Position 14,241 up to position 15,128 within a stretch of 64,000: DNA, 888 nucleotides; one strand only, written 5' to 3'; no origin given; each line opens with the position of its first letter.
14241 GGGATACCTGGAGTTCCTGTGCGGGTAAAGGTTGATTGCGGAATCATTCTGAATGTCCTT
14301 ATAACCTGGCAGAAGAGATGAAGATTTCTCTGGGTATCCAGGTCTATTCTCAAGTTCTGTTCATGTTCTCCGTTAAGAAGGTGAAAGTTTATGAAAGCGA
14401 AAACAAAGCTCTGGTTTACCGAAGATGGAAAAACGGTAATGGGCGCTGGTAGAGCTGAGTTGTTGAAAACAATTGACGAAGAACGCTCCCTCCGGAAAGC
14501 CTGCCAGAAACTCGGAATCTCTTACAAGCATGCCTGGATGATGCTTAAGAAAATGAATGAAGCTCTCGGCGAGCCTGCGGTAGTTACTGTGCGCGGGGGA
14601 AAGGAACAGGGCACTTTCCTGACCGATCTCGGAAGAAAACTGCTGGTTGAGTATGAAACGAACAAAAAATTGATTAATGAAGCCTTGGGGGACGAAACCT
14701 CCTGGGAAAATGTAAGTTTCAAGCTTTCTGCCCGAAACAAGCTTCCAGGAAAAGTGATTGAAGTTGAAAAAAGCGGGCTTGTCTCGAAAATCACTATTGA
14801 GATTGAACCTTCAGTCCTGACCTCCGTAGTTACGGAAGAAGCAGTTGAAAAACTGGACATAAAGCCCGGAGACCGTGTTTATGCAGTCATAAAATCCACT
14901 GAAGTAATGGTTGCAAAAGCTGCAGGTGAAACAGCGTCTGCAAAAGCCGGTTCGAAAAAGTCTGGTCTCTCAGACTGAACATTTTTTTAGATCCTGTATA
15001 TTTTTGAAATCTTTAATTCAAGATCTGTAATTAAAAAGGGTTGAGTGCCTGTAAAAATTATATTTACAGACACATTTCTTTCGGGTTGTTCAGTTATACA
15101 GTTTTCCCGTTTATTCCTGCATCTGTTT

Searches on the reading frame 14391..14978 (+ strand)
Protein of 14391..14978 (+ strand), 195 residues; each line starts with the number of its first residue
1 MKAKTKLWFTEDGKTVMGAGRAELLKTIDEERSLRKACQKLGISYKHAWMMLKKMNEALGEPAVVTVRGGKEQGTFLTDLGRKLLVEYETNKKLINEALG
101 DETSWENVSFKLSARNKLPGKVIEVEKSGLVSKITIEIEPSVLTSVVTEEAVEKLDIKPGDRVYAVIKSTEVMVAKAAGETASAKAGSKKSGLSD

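Call 7: search_protein_families(library=pfam, proteins=[window:14391-14978:+])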
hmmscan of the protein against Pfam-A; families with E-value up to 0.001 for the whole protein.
window:14391-14978:+ (195 aa): 2 families
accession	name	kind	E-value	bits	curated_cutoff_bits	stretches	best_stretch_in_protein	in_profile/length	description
PF03459.23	TOBE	-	1.2e-15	57.9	22.3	1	113-174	2-64/64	TOBE domain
PF00126.33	HTH_1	-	1.2e-06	28.8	26.6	1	23-82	5-60/60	Bacterial regulatory helix-turn-helix protein, lysR family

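Call 44: search_protein_families(library=ncbifam, proteins=[window:14391-14978:+])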
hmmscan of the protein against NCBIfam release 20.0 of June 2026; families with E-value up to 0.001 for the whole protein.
window:14391-14978:+ (195 aa): 6 families
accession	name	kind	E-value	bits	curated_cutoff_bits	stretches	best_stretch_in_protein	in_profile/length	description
TIGR00638.1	Mop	subfamily_domain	4.3e-18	65.1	55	1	111-176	2-68/70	molybdenum-pterin binding domain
TIGR00637.1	ModE_repress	subfamily_domain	8.9e-17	61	98.5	1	17-100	2-86/100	ModE molybdate transport repressor domain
NF007957.0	PRK10676.1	equivalog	3.1e-16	59.3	369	1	12-180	12-194/263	molybdenum-dependent transcriptional regulator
TIGR02142.1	modC_ABC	equivalog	1.3e-09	37.8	285.05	1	111-171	291-351/353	molybdenum ABC transporter ATP-binding protein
NF040840.2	tungstate_WtpC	equivalog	6.4e-08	32.3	440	1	110-174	283-346/347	tungstate ABC transporter ATP-binding protein WtpC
NF008355.0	PRK11144.1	equivalog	5.6e-06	25.6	434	1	111-173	289-351/353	molybdenum ABC transporter ATP-binding protein ModC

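Call 67: search_solved_structures(query=window:14391-14978:+, max_evalue=0.01, show_alignments=2)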
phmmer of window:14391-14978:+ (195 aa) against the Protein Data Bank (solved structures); distinct sequences matched with E-value up to 0.01: 10.
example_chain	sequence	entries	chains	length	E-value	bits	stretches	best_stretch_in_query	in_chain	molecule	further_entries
2ijl_A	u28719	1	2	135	6e-12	49.3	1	17-107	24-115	Molybdenum-binding transcriptional repressor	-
1h9j_A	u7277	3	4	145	8.1e-12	48.8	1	107-174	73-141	MOLYBDENUM-BINDING-PROTEIN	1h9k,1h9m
1gug_A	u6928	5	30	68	5.9e-09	39.5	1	111-174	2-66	MOLYBDATE BINDING PROTEIN II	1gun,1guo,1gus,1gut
1fr3_A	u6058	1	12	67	1.1e-08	38.7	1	111-176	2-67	MOLYBDATE/TUNGSTATE BINDING PROTEIN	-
9bem_A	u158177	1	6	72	5.2e-07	33.2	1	111-175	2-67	Molybdenum-pterin-binding protein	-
9bed_A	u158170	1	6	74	5.6e-07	33.1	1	111-175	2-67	Molybdenum-pterin-binding protein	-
9beb_A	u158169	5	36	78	6.3e-07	32.9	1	111-175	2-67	Molybdenum-pterin binding domain-containing protein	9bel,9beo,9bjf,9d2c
1o7l_A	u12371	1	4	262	6.7e-06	29.6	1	18-95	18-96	TRANSCRIPTIONAL REGULATOR MODE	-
1b9m_A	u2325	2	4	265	7e-06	29.5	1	18-95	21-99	PROTEIN (MODE)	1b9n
3d31_A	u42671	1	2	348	0.0028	21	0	109-174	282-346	Sulfate/molybdate ABC transporter, ATP-binding protein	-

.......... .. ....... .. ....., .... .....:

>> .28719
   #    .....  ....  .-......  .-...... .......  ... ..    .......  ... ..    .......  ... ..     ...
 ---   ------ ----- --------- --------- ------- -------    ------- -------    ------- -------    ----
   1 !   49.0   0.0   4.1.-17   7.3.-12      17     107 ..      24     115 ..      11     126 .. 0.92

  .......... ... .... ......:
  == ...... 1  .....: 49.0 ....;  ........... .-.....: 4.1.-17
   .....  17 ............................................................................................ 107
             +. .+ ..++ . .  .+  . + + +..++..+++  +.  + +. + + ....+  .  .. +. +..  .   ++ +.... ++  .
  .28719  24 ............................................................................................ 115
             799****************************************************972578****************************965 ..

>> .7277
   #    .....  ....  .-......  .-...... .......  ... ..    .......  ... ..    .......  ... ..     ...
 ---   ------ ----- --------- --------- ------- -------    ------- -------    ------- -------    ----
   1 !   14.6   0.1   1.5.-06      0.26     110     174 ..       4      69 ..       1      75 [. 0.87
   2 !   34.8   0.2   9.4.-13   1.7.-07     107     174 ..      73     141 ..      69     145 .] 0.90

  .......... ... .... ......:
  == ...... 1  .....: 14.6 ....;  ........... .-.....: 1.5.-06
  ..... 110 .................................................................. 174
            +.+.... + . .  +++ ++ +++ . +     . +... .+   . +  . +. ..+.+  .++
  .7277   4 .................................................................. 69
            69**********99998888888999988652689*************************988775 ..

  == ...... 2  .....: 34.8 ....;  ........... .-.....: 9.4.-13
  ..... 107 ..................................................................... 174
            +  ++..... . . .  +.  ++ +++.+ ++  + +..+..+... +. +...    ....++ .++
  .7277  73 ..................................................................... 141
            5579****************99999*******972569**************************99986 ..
